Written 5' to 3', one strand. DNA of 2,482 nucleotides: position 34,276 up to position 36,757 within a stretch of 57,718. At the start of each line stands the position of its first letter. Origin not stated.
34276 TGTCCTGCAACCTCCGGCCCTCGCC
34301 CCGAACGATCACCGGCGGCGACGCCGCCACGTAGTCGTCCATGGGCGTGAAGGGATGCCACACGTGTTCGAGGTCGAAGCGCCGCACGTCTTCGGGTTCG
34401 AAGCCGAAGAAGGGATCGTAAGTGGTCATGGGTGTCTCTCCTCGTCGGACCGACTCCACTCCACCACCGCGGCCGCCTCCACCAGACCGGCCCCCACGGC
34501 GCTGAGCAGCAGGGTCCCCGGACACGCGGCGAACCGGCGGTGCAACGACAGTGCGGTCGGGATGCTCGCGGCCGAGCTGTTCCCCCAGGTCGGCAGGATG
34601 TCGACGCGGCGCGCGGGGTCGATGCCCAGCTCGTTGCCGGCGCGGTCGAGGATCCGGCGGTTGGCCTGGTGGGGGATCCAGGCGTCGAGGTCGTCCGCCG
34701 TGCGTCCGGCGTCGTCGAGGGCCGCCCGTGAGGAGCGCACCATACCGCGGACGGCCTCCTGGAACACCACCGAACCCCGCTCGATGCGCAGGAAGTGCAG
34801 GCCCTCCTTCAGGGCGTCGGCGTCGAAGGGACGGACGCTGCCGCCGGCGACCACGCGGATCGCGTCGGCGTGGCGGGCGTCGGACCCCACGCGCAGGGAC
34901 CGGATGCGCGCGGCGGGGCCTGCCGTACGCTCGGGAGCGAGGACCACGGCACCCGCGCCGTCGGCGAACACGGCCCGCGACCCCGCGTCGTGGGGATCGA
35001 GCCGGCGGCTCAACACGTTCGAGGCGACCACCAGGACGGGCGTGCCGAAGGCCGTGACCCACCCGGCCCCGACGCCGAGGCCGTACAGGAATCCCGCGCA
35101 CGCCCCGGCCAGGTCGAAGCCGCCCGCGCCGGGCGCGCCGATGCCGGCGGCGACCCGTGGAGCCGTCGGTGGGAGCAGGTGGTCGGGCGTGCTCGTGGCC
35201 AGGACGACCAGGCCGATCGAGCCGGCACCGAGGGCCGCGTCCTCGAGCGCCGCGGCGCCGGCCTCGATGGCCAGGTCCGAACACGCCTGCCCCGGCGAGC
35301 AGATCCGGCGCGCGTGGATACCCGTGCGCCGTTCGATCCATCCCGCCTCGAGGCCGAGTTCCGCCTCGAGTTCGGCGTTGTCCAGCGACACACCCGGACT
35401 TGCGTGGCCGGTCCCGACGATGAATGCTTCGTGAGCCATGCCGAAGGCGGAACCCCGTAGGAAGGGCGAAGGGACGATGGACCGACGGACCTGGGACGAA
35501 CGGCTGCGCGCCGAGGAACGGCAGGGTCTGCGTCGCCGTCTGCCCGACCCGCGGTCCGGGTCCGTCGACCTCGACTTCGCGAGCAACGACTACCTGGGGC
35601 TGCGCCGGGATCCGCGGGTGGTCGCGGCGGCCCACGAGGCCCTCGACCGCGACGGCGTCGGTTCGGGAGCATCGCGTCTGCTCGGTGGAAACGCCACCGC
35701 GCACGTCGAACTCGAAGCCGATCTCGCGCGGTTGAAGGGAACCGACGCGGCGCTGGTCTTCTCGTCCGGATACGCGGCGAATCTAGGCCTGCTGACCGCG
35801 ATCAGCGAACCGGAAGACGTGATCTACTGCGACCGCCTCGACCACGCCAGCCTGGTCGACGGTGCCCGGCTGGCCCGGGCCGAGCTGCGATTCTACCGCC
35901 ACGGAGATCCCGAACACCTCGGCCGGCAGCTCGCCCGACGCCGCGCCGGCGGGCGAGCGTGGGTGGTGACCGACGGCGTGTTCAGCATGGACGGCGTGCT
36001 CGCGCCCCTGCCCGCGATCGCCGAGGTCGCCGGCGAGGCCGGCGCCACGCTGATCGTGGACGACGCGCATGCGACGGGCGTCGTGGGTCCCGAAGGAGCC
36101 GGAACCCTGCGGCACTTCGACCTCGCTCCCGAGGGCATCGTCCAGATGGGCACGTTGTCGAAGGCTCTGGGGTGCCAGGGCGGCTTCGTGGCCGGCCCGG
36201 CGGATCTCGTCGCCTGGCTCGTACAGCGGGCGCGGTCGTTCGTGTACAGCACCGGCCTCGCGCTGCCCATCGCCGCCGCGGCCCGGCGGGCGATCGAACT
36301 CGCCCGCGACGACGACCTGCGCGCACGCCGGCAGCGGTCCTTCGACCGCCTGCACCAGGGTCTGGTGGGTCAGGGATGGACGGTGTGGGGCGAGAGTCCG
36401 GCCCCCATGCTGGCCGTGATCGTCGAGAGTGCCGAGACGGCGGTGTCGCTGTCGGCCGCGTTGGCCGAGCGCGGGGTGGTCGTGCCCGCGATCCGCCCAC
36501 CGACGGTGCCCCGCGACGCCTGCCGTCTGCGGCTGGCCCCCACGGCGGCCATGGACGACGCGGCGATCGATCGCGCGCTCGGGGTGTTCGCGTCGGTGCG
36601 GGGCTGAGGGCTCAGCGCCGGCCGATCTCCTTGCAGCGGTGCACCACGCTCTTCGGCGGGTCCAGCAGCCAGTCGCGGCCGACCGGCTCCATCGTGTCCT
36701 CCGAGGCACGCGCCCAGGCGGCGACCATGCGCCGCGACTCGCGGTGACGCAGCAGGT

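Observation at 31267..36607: BioZ-type biotin pathway in a non-alphaproteobacterium, built as a mosaic operon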

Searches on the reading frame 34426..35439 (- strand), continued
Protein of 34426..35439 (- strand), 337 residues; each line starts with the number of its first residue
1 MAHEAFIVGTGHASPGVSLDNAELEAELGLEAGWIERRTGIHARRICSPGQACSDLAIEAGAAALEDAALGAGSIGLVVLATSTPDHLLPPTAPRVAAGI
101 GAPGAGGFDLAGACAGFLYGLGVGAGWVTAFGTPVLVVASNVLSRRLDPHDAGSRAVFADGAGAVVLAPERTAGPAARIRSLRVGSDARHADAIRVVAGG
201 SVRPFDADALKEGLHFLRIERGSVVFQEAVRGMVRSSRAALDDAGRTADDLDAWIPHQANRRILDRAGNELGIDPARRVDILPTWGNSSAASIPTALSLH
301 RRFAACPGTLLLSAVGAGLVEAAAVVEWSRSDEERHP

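Call 52: find_homologous_proteins(query=P0059, max_evalue=1e-60)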
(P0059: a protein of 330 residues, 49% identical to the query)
Query P0059 (330 aa): 4231 proteins with E <= 1e-60 among 8000 candidates; the best 120 are listed.
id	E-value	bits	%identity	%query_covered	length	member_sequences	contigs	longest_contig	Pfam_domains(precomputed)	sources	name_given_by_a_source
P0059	4.8e-208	708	100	100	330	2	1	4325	PF08545.17,PF08541.17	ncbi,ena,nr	ncbi:MAG: ketoacyl-ACP synthase III [Bacteroidetes bacterium QS_8_68_15]|nr:MAG: ketoacyl-ACP syntha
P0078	1.4e-170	585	86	98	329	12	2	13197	PF08545.17,PF08541.17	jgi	jgi:3-oxoacyl-[acyl-carrier-protein] synthase-3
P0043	2.0e-149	516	78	97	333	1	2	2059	PF08545.17,PF08541.17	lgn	-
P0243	3.2e-137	476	70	97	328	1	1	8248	PF08545.17,PF08541.17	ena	-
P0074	9.7e-129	448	70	96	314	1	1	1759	PF08545.17,PF08541.17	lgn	-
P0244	1.9e-119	417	64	96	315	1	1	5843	PF08545.17,PF08541.17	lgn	-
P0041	3.7e-114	400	62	97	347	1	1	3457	PF08545.17,PF08541.17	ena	-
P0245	2.5e-113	397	62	96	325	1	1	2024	PF08545.17,PF08541.17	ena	-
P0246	5.9e-113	396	62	96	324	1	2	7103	PF08545.17,PF00108.30,PF08541.17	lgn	-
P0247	1.5e-110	388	57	97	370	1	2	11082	PF08545.17,PF08541.17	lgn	-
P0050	1.7e-110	388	58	97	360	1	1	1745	PF08545.17,PF08541.17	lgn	-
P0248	2.6e-110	387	61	97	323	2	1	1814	PF08545.17,PF08541.17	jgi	-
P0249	6.8e-110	386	62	97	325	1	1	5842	PF08545.17,PF08541.17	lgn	-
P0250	5.4e-109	383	56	97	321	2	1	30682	PF08545.17,PF08541.17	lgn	-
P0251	2.3e-108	381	58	99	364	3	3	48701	PF08545.17,PF08541.17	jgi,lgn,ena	-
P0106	2.8e-106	374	59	98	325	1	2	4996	PF08545.17,PF08541.17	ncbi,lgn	ncbi:MAG TPA: beta-ketoacyl-ACP synthase 3 [Gemmata sp.]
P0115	4.6e-106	373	60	97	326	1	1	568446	PF08545.17,PF08541.17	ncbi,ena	-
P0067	1.0e-104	369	57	98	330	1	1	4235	PF08545.17,PF08541.17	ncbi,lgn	-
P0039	1.7e-104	368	58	98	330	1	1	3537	PF08545.17,PF08541.17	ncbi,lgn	-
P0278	3.7e-104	367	58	97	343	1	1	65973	PF08545.17,PF08541.17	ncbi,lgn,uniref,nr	ncbi:3-oxoacyl-ACP synthase III family protein [Rhodothermus profundi]|uniref:Biotin biosynthesis pr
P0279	3.9e-104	367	59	97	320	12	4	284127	PF08545.17,PF08541.17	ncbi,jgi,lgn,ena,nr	ncbi:MAG: 3-oxoacyl-ACP synthase [Chlorobi bacterium NICIL-2]|nr:MAG: 3-oxoacyl-ACP synthase [Chloro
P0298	5.8e-103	363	52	98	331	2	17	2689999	PF08545.17,PF08541.17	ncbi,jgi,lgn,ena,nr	ncbi:MAG: beta-ketoacyl-ACP synthase 3 [Acidobacteria bacterium]|nr:MAG: beta-ketoacyl-ACP synthase 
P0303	1.5e-102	362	62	97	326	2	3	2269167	PF08545.17,PF08541.17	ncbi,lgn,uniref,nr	ncbi:3-oxoacyl-ACP synthase III family protein [Marinithermus hydrothermalis]|uniref:3-oxoacyl-(Acyl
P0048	7.4e-102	359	56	98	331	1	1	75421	PF08545.17,PF08541.17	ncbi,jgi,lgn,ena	jgi:3-oxoacyl-[acyl-carrier-protein] synthase-3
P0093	2.3e-100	355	54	97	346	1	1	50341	PF08545.17,PF08541.17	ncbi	-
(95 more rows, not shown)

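Call 54: find_encoding_contigs(protein=P0303, flank=6000, max_places=1)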
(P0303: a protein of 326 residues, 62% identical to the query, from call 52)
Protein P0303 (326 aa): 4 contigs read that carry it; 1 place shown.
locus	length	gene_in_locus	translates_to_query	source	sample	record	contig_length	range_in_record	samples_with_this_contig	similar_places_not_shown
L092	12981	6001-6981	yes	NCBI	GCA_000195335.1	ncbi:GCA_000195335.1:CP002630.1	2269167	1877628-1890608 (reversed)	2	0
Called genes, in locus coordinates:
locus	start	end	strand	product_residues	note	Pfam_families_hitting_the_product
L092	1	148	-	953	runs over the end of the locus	PF00005:ABC_tran (faint), PF02463:SMC_N (faint), PF03193:RsgA_GTPase (faint), PF13173:AAA_14 (faint), PF13175:AAA_15 (faint), PF13191:AAA_16 (faint), PF17760:UvrA_inter, PF17755:UvrA_DNA-bind, +10 more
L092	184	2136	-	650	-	PF07719:TPR_2 (faint), PF00515:TPR_1 (faint), PF13174:TPR_6 (faint), PF13181:TPR_8 (faint), PF13432:TPR_16 (weak), PF13431:TPR_17 (faint)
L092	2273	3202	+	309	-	PF08279:HTH_11, PF03099:BPL_LplA_LipB, PF02237:BPL_C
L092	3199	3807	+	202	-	PF02632:BioY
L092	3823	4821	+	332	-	PF04055:Radical_SAM, PF06968:BATS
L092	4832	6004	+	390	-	PF00155:Aminotran_1_2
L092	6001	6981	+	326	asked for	PF08545:ACP_syn_III, PF08541:ACP_syn_III_C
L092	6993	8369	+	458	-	PF00202:Aminotran_3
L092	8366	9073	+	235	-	PF01656:CbiA, PF07755:DUF1611 (faint), PF13500:AAA_26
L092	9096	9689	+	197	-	PF00857:Isochorismatase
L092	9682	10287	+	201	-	PF00730:HhH-GPD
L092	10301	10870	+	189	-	-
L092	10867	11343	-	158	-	PF12867:DinB_2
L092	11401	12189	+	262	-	PF02811:PHP, PF13263:PHP_C (faint)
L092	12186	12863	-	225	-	PF00149:Metallophos (weak), PF12850:Metallophos_2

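Call 55: find_encoding_contigs(protein=P0278, flank=6000, max_places=1)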
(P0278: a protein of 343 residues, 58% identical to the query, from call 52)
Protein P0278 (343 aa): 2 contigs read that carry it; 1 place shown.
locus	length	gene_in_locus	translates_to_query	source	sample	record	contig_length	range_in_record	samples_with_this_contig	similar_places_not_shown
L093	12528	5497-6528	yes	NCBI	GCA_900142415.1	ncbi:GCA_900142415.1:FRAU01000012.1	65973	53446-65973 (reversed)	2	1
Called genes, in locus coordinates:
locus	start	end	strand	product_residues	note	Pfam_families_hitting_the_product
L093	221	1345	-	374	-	-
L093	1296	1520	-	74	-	-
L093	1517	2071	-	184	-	-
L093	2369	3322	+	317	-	PF08279:HTH_11, PF03099:BPL_LplA_LipB, PF02237:BPL_C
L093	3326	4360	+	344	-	PF04055:Radical_SAM, PF06968:BATS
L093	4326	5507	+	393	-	PF00155:Aminotran_1_2, PF01212:Beta_elim_lyase (faint)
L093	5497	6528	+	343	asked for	PF08545:ACP_syn_III, PF08541:ACP_syn_III_C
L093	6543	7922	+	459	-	PF00202:Aminotran_3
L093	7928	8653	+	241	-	PF01656:CbiA, PF13500:AAA_26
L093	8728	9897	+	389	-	PF13354:Beta-lactamase2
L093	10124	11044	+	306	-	PF13714:PEP_mutase, PF00463:ICL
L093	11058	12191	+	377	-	PF00285:Citrate_synt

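Call 56: find_encoding_contigs(protein=P0012, flank=8000, max_places=1)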
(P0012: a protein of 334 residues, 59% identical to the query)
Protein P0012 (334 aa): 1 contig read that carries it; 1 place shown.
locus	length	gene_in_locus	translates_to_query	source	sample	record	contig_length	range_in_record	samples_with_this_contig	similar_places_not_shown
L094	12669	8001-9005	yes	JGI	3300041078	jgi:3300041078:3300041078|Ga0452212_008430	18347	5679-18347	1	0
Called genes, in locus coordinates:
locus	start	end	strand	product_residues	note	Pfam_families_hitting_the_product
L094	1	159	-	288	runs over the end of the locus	PF00231:ATP-synt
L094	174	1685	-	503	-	PF02874:ATP-synt_ab_N, PF00006:ATP-synt_ab, PF00306:ATP-synt_ab_C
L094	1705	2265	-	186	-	PF00213:OSCP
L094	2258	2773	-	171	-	PF00430:ATP-synt_B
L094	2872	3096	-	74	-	PF00137:ATP-synt_C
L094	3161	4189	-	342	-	PF00119:ATP-synt_A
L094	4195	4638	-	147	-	PF03899:ATP-synt_I (weak)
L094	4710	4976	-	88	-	PF09527:ATPase_gene1 (weak)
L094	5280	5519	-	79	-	-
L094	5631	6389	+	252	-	-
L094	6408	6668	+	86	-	-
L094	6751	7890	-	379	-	PF00155:Aminotran_1_2, PF01212:Beta_elim_lyase (faint)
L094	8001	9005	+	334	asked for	PF08545:ACP_syn_III, PF08541:ACP_syn_III_C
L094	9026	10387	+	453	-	PF00202:Aminotran_3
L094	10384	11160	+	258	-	PF01656:CbiA, PF13500:AAA_26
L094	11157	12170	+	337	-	PF04055:Radical_SAM, PF06968:BATS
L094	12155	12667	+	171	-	?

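Call 72: search_protein_families(library=ncbifam, proteins=[P0303, P0278, P0012, P0298, P0279], max_evalue=1e-60)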
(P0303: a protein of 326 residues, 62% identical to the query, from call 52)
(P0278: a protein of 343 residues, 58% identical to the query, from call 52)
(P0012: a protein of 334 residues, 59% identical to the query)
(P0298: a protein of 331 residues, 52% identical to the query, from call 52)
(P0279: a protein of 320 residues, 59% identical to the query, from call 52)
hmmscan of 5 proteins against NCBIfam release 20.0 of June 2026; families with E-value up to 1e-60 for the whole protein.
P0303 (326 aa): 3 families
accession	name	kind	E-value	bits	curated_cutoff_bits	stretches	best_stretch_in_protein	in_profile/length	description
NF004623.0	PRK05963.1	equivalog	1.9e-111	372.5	437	1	2-324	2-326/328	beta-ketoacyl-ACP synthase III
NF006829.0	PRK09352.1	subfamily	3.4e-88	295.7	249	1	4-326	3-321/322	beta-ketoacyl-ACP synthase 3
TIGR00747.1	fabH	subfamily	6.3e-79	265.4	292.1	1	6-326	3-322/322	beta-ketoacyl-ACP synthase III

P0278 (343 aa): 3 families
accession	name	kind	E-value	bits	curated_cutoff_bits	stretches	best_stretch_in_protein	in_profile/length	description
NF004623.0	PRK05963.1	equivalog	6.7e-116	387.1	437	1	24-342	7-327/328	beta-ketoacyl-ACP synthase III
NF006829.0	PRK09352.1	subfamily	2.6e-90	302.7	249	1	22-343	4-321/322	beta-ketoacyl-ACP synthase 3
TIGR00747.1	fabH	subfamily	2.8e-80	269.8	292.1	1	22-343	2-322/322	beta-ketoacyl-ACP synthase III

P0012 (334 aa): 3 families
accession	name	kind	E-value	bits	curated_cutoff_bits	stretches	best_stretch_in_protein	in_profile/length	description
NF004623.0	PRK05963.1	equivalog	5.4e-109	364.4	437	1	4-324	7-327/328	beta-ketoacyl-ACP synthase III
NF006829.0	PRK09352.1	subfamily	1e-85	287.6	249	1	4-325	6-321/322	beta-ketoacyl-ACP synthase 3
TIGR00747.1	fabH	subfamily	2e-78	263.7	292.1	1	4-325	4-322/322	beta-ketoacyl-ACP synthase III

P0298 (331 aa): 3 families
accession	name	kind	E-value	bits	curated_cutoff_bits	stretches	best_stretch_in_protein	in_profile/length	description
NF004623.0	PRK05963.1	equivalog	8.2e-106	354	437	1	2-319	7-327/328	beta-ketoacyl-ACP synthase III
NF006829.0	PRK09352.1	subfamily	3.8e-85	285.7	249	1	2-320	6-321/322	beta-ketoacyl-ACP synthase 3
TIGR00747.1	fabH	subfamily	3.5e-79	266.2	292.1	1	2-320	4-322/322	beta-ketoacyl-ACP synthase III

P0279 (320 aa): 3 families
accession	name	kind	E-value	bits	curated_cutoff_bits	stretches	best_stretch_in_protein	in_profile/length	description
NF004623.0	PRK05963.1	equivalog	1.4e-111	373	437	1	2-318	7-326/328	beta-ketoacyl-ACP synthase III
NF006829.0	PRK09352.1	subfamily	2.8e-90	302.6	249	1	2-320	6-321/322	beta-ketoacyl-ACP synthase 3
TIGR00747.1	fabH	subfamily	4.8e-82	275.6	292.1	1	2-320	4-322/322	beta-ketoacyl-ACP synthase III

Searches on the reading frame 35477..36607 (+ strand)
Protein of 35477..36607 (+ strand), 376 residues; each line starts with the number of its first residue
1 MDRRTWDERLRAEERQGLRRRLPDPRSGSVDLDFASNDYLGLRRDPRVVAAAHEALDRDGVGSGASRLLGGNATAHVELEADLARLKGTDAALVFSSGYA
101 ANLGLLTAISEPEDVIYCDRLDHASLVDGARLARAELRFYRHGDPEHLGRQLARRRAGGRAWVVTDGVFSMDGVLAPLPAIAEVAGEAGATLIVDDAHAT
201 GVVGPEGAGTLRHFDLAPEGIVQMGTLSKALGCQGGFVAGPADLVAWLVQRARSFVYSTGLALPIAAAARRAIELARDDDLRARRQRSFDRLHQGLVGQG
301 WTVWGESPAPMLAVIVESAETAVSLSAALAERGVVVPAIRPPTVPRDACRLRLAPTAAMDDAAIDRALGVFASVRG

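Call 4: search_protein_families(library=ncbifam, proteins=[window:35477-36607:+], max_evalue=0.00001)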
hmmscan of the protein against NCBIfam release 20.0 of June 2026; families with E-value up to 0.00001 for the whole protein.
window:35477-36607:+ (376 aa): 11 families
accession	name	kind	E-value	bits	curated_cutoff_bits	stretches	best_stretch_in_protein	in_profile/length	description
TIGR00858.1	bioF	equivalog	3.5e-116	387.9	426.45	1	30-368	22-361/365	8-amino-7-oxononanoate synthase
TIGR01825.1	gly_Cac_T_rel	subfamily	3.6e-94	315.6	535.4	1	32-374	36-378/385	BioF/Kbl family PLP-dependent acyltransferase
NF005394.0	PRK06939.1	equivalog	1.3e-93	313.9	460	1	31-374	44-390/397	glycine C-acetyltransferase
NF047599.1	SerpalmtaseBetaP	equivalog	7.7e-77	258.6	500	1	34-374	48-389/394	serine palmitoyltransferase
NF047600.1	SerpalmtaseCFB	equivalog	5.5e-75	252.5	640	1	32-370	46-384/395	serine palmitoyltransferase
TIGR01821.1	5aminolev_synth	equivalog_domain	2.2e-73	247.4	338.55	1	34-366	50-385/402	5-aminolevulinate synthase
TIGR01822.1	2am3keto_CoA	equivalog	5.5e-73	246.1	493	1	28-374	37-386/393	glycine C-acetyltransferase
NF047603.1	SerpalmtaseAlphaP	equivalog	5.1e-59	199.9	670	1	36-372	52-390/399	serine palmitoyltransferase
NF005526.0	PRK07179.1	equivalog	1.5e-51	175.3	428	1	28-375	53-396/407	alpha-hydroxyketone-type quorum-sensing autoinducer synthase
NF005697.0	PRK07505.1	subfamily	1.1e-33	116.5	342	1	28-367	47-391/405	hypothetical protein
NF004608.1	PRK05937.1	equivalog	8.1e-30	103.8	399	1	30-268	3-249/366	8-amino-7-oxononanoate synthase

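Call 5: search_protein_families(library=pfam, proteins=[window:35477-36607:+], max_evalue=0.00001)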
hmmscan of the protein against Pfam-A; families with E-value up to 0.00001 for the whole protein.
window:35477-36607:+ (376 aa): 1 family
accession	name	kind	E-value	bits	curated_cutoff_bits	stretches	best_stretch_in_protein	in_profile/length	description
PF00155.27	Aminotran_1_2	-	2.1e-54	185.5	19.7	1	32-369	4-359/361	Aminotransferase class I and II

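Call 49: search_solved_structures(query=window:35477-36607:+, max_evalue=1e-50)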
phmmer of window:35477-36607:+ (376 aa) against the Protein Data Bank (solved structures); distinct sequences matched with E-value up to 1e-50: 27.
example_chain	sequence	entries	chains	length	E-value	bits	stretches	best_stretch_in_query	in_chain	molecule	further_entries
5jay_A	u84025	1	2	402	4.5e-71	243.3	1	27-367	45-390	8-amino-7-oxononanoate synthase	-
8s1y_A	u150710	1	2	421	3.9e-69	236.9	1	31-373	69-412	8-amino-7-oxononanoate synthase/2-amino-3-ketobutyrate coenzyme A ligase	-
7poa_A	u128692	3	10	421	9.4e-69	235.7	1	31-373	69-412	8-amino-7-oxononanoate synthase/2-amino-3-ketobutyrate coenzyme A ligase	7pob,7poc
6onn_A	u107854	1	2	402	1.1e-68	235.4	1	10-360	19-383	8-amino-7-oxononanoate synthase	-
7s5m_A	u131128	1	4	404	8.8e-66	225.9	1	10-367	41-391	8-amino-7-oxononanoate synthase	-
3wy7_A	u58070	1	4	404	8.9e-66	225.9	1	10-367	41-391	8-amino-7-oxononanoate synthase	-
5vnx_A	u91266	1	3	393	1.1e-64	222.3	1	30-362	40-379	8-amino-7-oxononanoate synthase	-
3a2b_A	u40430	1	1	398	1.5e-64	221.8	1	31-371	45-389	Serine palmitoyltransferase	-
8guh_A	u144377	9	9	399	1.5e-64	221.8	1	31-371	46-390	Serine palmitoyltransferase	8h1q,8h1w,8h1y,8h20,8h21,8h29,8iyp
7v58_A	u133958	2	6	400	1.3e-61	212.1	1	26-374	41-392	2-amino-3-ketobutyrate coenzyme A ligase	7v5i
8dle_A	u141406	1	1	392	1.9e-61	211.6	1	30-370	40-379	8-amino-7-oxononanoate synthase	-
1bs0_A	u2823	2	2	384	2.2e-61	211.4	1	30-370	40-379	PROTEIN (8-AMINO-7-OXONANOATE SYNTHASE) | 8-amino-7-oxononanoate synthase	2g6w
1dj9_A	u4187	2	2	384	1.4e-60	208.8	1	31-370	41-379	8-AMINO-7-OXONONANOATE SYNTHASE | 8-AMINO-7-OXONANOATE SYNTHASE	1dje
1fc4_A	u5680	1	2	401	1.1e-58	202.5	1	27-373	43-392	2-AMINO-3-KETOBUTYRATE CONENZYME A LIGASE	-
3tqx_A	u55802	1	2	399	5.7e-58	200.2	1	32-374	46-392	2-amino-3-ketobutyrate coenzyme A ligase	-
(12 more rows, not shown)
